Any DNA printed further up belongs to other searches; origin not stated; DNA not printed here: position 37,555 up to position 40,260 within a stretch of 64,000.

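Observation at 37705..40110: Uncharacterised 801-aa EF-hand-containing, C-terminally membrane-anchored protein with a (A-x-K-P-A-x-E)n tail, divergently paired with the tandem UvrA-like gene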

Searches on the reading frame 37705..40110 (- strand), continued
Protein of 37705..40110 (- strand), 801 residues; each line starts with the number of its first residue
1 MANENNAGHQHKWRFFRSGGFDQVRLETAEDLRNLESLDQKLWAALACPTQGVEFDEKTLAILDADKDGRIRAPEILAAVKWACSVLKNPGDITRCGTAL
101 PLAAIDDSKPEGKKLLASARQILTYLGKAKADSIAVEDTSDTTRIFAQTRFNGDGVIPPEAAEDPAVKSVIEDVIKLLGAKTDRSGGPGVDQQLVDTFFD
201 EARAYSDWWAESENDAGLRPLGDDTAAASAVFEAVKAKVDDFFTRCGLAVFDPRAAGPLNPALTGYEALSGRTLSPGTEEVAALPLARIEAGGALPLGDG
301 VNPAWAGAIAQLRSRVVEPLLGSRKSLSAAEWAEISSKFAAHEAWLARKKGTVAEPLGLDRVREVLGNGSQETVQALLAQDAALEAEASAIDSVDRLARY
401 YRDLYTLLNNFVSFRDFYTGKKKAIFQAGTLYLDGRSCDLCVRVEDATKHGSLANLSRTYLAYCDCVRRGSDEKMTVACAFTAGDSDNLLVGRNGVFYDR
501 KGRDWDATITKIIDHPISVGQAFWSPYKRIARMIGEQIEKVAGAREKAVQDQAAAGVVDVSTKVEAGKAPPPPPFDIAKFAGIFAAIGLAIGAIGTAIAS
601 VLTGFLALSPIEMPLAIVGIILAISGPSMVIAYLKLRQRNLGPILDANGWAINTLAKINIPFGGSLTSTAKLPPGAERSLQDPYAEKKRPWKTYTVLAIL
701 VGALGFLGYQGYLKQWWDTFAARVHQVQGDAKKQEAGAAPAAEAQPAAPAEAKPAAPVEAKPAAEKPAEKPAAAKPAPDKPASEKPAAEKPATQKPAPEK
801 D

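Call 51: fold_search(model_id=the predicted structure, library=pdb)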
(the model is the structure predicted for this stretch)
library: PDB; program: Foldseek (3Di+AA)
matches with E <= 10: 266; with E <= 0.001: 0
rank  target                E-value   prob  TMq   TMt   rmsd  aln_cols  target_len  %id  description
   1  6h2f_B                8.8e-01  0.05  0.05  0.11  31.7       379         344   11  Structure of the pre-pore AhlB of the tripartite alpha-pore forming toxin, AHL, from Aeromonas hydrophila. (released 2019-07-10)
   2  2mam_MODEL_1_A        9.7e-01  0.35  0.06  0.29  13.8        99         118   13  Solution structure of the interdigitated double Tudor domain of RBBP1 (released 2014-01-15)
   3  7dm4_MODEL_1_A        1.1e+00  0.28  0.06  0.23  12.3        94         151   16  Solution structure of ARID4B Tudor domain (released 2021-03-10)
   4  6ivo_B                1.1e+00  0.04  0.07  0.13  27.6       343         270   10  Crystal structure of a membrane protein P208A (released 2019-11-06)
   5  6h2f_J                1.5e+00  0.04  0.05  0.11  30.9       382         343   11  Structure of the pre-pore AhlB of the tripartite alpha-pore forming toxin, AHL, from Aeromonas hydrophila. (released 2019-07-10)
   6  3lqm_B                1.5e+00  0.06  0.05  0.12  12.2       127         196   12  Structure of the IL-10R2 Common Chain (released 2010-05-26)
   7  6ek4_D                1.5e+00  0.06  0.08  0.14  27.3       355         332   11  PaxB from Photorhabdus luminescens (released 2018-05-16)
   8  6p66_B                1.5e+00  0.06  0.08  0.10  20.6       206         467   11  The crystal structure of the XPB complex with Bax1 from Archaeoglobus fulgidus at 3.0 Angstrom resolution (released 2020-06-17)
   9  4hsa_C                1.5e+00  0.05  0.04  0.08  15.9        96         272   11  Structure of interleukin 17a in complex with il17ra receptor (released 2013-05-22)
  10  6weo_0                1.6e+00  0.08  0.05  0.14  11.8       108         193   11  IL-22 Signaling Complex with IL-22R1 and IL-10Rbeta (released 2021-04-28)
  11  3lqm_A                1.6e+00  0.05  0.05  0.13  12.7       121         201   12  Structure of the IL-10R2 Common Chain (released 2010-05-26)
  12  7uwn_F                1.7e+00  0.04  0.05  0.09  14.5       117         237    9  Structure of the IL-17A-IL-17RA-IL-17RC ternary complex (released 2022-07-27)
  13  6ixv_A                1.8e+00  0.11  0.09  0.23  19.7       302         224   12  Crystal structure of SH3BP5-Rab11a (released 2019-03-20)
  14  4bd4_E                1.8e+00  0.07  0.05  0.20  12.6       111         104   10  Monomeric Human Cu,Zn Superoxide dismutase, loops IV and VII deleted, apo form, mutant H43F (released 2013-02-27)
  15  3stb_A                1.9e+00  0.04  0.04  0.13  13.7        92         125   16  A complex of two editosome proteins and two nanobodies (released 2011-11-02)
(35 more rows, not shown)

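Call 53: search_dna_similar(query=window:37900-40110:-, collection=plasmids, mode=protein, max_rows=15)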
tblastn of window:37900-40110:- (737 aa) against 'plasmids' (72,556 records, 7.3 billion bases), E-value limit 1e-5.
Records with a match: 1; places in all: 1; records where one place covers at least 80% of the query: 0.
Best place of each record, by identity: <60% 1.
By first word of the organism name: Aeromonas 1.
By predicted mobility (MOB-suite, as given by PLSDB): conjugative 1.
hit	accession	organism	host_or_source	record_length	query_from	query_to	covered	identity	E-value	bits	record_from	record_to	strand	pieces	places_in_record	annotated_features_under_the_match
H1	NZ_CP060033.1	Aeromonas salmonicida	Sebastes schlegeli,Head kidney, Spleen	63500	342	486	20%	42.1%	8e-22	109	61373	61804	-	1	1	none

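Call 54: search_dna_similar(query=window:37900-40110:-, collection=phages, mode=protein, max_rows=10)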
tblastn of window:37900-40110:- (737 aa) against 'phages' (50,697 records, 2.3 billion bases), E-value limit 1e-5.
No match.

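Call 56: search_protein_families(library=pfam, alignment_id=A1, max_evalue=0.1)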
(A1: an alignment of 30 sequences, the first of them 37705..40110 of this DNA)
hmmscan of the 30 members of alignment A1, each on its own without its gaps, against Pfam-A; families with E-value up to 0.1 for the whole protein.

A. member 1, window:37705-40110:- (801 aa): 1 family
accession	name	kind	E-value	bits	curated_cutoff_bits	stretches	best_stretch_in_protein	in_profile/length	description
PF02095.21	Extensin_1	-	0.086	13.1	105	0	749-797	69-115/171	Extensin-like protein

B. families by the number of members that match (of 30 scanned): 8 families
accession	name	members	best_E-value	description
PF13499.12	EF-hand_7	7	0.013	EF-hand domain pair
PF07690.21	MFS_1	6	0.0033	Major Facilitator Superfamily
PF13405.12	EF-hand_6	5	0.04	EF-hand domain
PF02671.26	PAH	2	0.017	Paired amphipathic helix repeat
PF05114.20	MbnB_TglH_ChrH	2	0.02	RiPP precursor modification enzyme MbnB/TglH/ChrH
PF13202.12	EF-hand_5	2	0.034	EF hand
PF13858.11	DUF4199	1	0.077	Protein of unknown function (DUF4199)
PF02095.21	Extensin_1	1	0.086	Extensin-like protein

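Call 57: search_protein_families(library=pfam, alignment_id=A2, max_evalue=0.1)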
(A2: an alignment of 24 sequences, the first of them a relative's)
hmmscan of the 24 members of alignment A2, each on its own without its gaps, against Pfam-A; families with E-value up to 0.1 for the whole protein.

A. member 1, P0197 (723 aa): 1 family
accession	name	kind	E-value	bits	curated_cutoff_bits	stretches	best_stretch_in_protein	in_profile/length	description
PF09080.15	K-cyclin_vir_C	-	0.058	14.3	25.3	0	530-602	30-102/107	K cyclin, C terminal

B. families by the number of members that match (of 24 scanned): 10 families
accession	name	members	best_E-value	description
PF13499.12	EF-hand_7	5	0.0083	EF-hand domain pair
PF13405.12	EF-hand_6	4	0.0023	EF-hand domain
PF00036.39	EF-hand_1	4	0.0036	EF hand domain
PF13202.12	EF-hand_5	3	0.0015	EF hand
PF07690.21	MFS_1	2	0.036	Major Facilitator Superfamily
PF07332.16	Phage_holin_3_6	1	0.015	Putative Actinobacterial Holin-X, holin superfamily III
PF09080.15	K-cyclin_vir_C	1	0.058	K cyclin, C terminal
PF20430.3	Eplus_motif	1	0.06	E+ motif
PF09361.15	Phasin_2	1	0.07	Phasin protein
PF14235.11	DUF4337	1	0.087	Domain of unknown function (DUF4337)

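Call 73: fold_search(model_id=the predicted structure, library=viral)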
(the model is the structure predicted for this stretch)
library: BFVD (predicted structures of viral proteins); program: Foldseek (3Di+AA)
matches with E <= 10: 249; with E <= 0.001: 0
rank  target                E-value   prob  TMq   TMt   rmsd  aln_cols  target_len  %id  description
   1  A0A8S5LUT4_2          5.3e-02  0.12  0.07  0.06  39.6       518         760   12  Tail protein [Siphoviridae sp. ctMsr1]
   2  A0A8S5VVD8            1.8e-01  0.10  0.08  0.08  44.6       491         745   10  GDSL like Lipase Acylhydrolase [Ackermannviridae sp.]
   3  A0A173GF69            3.4e-01  0.05  0.06  0.10  36.0       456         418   11  Uncharacterized protein [Erwinia phage vB_EamM_RAY]
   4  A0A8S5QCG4            4.1e-01  0.15  0.09  0.12  21.5       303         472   13  STRUCTURAL MAINTENANCE OF CHROMOSOMES PROTEIN [Siphoviridae sp. ctqBH20]
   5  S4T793                4.3e-01  0.51  0.07  0.27  18.9       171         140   13  (no name in the UniProt tables at hand)
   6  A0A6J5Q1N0            4.5e-01  0.20  0.09  0.21  25.7       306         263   14  Uncharacterized protein [uncultured Caudovirales phage]
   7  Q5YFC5                6.2e-01  0.13  0.10  0.18  23.1       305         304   14  Uncharacterized protein [Singapore grouper iridovirus]
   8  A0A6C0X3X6            6.5e-01  0.08  0.08  0.12  22.4       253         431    9  (no name in the UniProt tables at hand)
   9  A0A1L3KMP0            6.5e-01  0.04  0.06  0.06  36.8       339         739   12  Putative glycoprotein [Beihai hermit crab virus 3]
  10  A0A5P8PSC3            6.8e-01  0.33  0.06  0.23  17.7       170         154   14  Uncharacterized protein [Pseudomonas phage Quinobequin-P09]
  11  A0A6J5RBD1            6.8e-01  0.03  0.07  0.05  22.4       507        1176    9  Large polyvalent protein-associated domain-containing protein (Fragment) [uncultured Caudovirales phage]
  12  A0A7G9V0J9            8.1e-01  0.08  0.06  0.13  29.8       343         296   11  (no name in the UniProt tables at hand)
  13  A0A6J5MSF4            8.9e-01  0.05  0.08  0.11  32.1       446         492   12  Uncharacterized protein [uncultured Caudovirales phage]
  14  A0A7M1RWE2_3          8.9e-01  0.05  0.10  0.06  26.9       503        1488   14  Uncharacterized protein [uncultured phage cr10_1]
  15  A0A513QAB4            9.7e-01  0.05  0.06  0.13  13.8       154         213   10  VP3 (Fragment) [Porcine rotavirus B]
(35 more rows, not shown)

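Call 81: search_protein_families(library=phrogs, proteins=[window:37705-40110:-], max_evalue=0.1)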
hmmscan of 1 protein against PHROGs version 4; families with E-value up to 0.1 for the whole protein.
window:37705-40110:- (801 aa): 0 families
